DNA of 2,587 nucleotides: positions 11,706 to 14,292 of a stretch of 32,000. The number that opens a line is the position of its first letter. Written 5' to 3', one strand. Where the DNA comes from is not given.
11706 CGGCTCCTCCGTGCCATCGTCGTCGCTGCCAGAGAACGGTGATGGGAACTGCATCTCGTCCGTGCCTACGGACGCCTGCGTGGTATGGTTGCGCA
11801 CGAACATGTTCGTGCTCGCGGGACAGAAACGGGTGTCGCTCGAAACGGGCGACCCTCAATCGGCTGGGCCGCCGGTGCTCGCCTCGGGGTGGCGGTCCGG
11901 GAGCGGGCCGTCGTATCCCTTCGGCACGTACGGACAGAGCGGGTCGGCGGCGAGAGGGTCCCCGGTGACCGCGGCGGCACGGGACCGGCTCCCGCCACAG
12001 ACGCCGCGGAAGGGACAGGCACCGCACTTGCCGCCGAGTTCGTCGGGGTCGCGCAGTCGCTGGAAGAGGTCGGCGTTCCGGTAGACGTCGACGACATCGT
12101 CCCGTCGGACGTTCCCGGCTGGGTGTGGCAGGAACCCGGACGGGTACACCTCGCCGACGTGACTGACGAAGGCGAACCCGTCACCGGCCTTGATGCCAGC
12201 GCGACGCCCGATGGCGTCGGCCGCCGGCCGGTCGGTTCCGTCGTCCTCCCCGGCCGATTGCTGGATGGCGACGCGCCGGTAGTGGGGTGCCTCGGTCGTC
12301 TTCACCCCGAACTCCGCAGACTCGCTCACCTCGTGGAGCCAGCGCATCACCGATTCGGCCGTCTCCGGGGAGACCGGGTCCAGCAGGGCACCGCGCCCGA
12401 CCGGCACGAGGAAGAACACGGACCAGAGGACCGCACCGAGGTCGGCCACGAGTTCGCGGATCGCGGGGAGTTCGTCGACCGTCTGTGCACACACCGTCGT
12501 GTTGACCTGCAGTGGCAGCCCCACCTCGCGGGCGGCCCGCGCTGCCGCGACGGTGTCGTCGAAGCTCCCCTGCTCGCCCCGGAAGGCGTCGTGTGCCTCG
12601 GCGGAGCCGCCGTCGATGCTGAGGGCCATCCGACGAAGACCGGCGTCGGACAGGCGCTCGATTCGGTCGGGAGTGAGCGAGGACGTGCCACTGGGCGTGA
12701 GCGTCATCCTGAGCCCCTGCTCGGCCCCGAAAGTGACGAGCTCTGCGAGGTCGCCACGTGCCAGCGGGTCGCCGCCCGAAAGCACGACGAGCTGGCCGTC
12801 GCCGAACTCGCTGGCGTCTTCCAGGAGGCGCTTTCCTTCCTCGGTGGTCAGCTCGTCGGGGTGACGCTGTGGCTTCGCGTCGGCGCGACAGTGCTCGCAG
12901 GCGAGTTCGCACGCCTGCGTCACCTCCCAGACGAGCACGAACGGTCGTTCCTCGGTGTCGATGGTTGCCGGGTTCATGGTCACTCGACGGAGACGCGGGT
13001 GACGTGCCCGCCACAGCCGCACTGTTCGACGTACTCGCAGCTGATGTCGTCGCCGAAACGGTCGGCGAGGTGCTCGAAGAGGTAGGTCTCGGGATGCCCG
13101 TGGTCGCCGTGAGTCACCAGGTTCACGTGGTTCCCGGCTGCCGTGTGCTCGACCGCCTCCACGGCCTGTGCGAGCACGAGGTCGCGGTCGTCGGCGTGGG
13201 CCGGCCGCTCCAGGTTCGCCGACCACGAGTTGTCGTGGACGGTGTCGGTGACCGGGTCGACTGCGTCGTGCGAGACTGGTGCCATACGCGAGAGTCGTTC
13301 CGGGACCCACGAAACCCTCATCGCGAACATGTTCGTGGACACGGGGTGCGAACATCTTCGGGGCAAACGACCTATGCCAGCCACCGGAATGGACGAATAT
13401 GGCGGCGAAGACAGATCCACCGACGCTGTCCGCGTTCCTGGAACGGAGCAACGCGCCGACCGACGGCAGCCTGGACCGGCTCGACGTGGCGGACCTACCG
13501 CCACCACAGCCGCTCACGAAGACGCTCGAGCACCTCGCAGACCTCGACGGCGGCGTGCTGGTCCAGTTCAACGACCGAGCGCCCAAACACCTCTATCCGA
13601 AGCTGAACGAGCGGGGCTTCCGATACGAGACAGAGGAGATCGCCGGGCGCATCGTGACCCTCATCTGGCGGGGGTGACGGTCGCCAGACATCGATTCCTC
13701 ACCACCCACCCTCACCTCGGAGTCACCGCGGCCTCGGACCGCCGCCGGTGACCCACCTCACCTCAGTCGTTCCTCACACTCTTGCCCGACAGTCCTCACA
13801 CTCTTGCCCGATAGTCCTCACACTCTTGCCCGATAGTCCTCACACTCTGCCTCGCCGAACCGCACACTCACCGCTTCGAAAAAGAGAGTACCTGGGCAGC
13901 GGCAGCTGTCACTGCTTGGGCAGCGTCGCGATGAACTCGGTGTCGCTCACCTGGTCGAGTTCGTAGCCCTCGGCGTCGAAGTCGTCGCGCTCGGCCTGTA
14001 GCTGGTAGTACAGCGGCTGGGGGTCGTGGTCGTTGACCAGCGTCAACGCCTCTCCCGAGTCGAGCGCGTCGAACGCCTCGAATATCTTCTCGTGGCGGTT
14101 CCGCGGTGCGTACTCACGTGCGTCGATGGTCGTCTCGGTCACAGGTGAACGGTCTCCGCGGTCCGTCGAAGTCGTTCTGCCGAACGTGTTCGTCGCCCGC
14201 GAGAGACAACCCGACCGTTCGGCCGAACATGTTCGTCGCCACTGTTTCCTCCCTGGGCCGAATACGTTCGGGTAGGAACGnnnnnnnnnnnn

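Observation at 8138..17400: Nine copies of the palindrome CGAAC-RY-GTTCG define a compact regulon with exact 44.5-nt phasing to start codons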

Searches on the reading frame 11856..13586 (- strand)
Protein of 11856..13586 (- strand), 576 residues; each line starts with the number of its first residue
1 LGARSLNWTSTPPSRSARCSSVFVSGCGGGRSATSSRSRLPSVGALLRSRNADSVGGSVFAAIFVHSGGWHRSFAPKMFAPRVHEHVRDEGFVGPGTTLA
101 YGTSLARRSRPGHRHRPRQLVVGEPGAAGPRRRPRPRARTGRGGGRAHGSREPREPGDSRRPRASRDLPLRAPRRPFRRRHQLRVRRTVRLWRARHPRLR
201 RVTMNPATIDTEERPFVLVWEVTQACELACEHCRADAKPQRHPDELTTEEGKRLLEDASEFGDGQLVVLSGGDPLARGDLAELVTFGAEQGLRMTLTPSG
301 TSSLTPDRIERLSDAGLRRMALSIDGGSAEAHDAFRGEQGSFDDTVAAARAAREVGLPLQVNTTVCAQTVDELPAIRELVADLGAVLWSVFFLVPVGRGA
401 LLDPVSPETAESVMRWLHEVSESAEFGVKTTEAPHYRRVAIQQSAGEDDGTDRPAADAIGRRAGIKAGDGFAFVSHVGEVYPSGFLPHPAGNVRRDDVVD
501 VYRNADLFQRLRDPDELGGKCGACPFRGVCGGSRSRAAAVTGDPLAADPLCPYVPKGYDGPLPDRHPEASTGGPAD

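Call 12: search_protein_families(library=pfam, proteins=[window:11856-13586:-], max_evalue=0.01)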
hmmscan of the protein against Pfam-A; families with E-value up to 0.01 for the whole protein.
window:11856-13586:- (576 aa): 2 families
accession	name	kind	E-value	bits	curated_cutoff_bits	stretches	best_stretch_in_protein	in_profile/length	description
PF04055.27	Radical_SAM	-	1e-22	81.5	29.5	1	221-378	2-164/166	Radical SAM superfamily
PF13353.11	Fer4_12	-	0.00068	20.4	22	1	223-285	12-75/137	4Fe-4S single cluster domain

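Call 15: search_protein_families(library=ncbifam, proteins=[window:11856-13586:-], max_evalue=0.01)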
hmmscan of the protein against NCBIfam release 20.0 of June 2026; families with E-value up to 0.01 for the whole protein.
window:11856-13586:- (576 aa): 51 families (the best 25 are shown)
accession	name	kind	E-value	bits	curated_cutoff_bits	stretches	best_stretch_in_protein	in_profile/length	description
TIGR04053.2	TIGR04053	equivalog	4.2e-148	493.5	395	1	210-555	2-366/366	TIGR04053 family radical SAM/SPASM domain-containing protein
TIGR04545.1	rSAM_ahbD_hemeb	equivalog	2.6e-99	332.9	500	1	218-555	2-339/339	heme b synthase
TIGR04055.1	rSAM_NirJ2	equivalog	3.8e-64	217.3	500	1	218-553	2-324/326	putative heme d1 biosynthesis radical SAM protein NirJ2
TIGR04347.1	pseudo_SAM_Halo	equivalog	2.2e-52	178.6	525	1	209-551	32-383/390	TIGR04347 family pseudo-SAM/SPASM protein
TIGR04546.1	rSAM_ahbC_deAc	equivalog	1.3e-47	162.4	650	1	213-551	37-383/390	12,18-didecarboxysiroheme deacetylase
TIGR04051.1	rSAM_NirJ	equivalog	1.3e-44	152.6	515.45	1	217-551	3-346/354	heme d1 biosynthesis radical SAM protein NirJ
TIGR04054.1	rSAM_NirJ1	equivalog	1.3e-44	152.4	650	1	213-551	33-380/387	putative heme d1 biosynthesis radical SAM protein NirJ1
TIGR02109.1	PQQ_syn_pqqE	equivalog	2.5e-37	128.7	381.35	2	213-385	4-174/358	pyrroloquinoline quinone biosynthesis protein PqqE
TIGR03913.1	rad_SAM_trio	equivalog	1.2e-36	126.1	591.75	1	215-398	18-197/477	GDL motif peptide-associated radical SAM/SPASM maturase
TIGR03962.1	mycofact_rSAM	equivalog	1.6e-35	122.9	265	2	214-420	10-215/339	mycofactocin radical SAM maturase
TIGR04303.1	GeoRSP_rSAM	equivalog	6.1e-31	108.2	400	2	214-373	3-157/325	GeoRSP system radical SAM/SPASM protein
TIGR04133.1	rSAM_w_lipo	hypoth_equivalog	2.7e-29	102.2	425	1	217-400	25-209/350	TIGR04133 family radical SAM/SPASM protein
NF045574.1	sacti_mat_StsB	exception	5e-29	101.4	625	1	213-389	92-265/466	StsB family radical SAM/SPASM domain sactipeptide maturase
TIGR04103.1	rSAM_nif11_3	equivalog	6.2e-28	97.5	725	1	218-400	7-185/412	nif11-class peptide radical SAM maturase 3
NF050035.1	rSAM_WgK_link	exception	7.6e-28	97.5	650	1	213-553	6-363/367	radical SAM/SPASM peptide maturase WgkB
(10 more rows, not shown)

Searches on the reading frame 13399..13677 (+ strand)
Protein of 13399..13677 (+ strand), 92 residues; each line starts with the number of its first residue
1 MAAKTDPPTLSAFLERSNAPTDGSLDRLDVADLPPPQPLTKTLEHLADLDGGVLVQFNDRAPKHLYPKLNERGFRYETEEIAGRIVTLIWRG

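Call 13: search_protein_families(library=pfam, proteins=[window:13399-13677:+], max_evalue=0.01)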
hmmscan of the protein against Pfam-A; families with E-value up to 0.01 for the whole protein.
window:13399-13677:+ (92 aa): 2 families
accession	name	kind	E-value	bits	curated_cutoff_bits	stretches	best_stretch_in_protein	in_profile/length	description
PF10006.14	DUF2249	-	3.9e-11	43.1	29.5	1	28-83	2-61/70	Uncharacterized conserved protein (DUF2249)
PF01206.22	TusA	-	0.00083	19.6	28.6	1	27-85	2-64/70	Sulfurtransferase TusA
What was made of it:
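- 13399..13677 (+): DUF2249 protein, 92 aa. call 13.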

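Call 15: search_protein_families(library=ncbifam, proteins=[window:13399-13677:+], max_evalue=0.01)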
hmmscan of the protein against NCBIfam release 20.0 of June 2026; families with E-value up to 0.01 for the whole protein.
window:13399-13677:+ (92 aa): 0 families

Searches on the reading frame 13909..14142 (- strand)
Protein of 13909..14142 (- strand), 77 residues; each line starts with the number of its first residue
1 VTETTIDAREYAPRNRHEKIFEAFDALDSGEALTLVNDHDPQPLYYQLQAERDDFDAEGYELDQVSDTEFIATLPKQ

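Call 13: search_protein_families(library=pfam, proteins=[window:13909-14142:-], max_evalue=0.01)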
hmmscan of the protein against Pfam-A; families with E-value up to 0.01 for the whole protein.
window:13909-14142:- (77 aa): 1 family
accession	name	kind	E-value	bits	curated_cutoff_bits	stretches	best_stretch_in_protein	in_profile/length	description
PF10006.14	DUF2249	-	3.7e-24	84.8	29.5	1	5-59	1-56/70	Uncharacterized conserved protein (DUF2249)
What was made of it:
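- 13909..14142 (-): DUF2249 protein, 77 aa, with a GTG start. call 13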

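Call 15: search_protein_families(library=ncbifam, proteins=[window:13909-14142:-], max_evalue=0.01)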
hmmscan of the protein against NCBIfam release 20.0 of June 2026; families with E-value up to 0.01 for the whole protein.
window:13909-14142:- (77 aa): 0 families
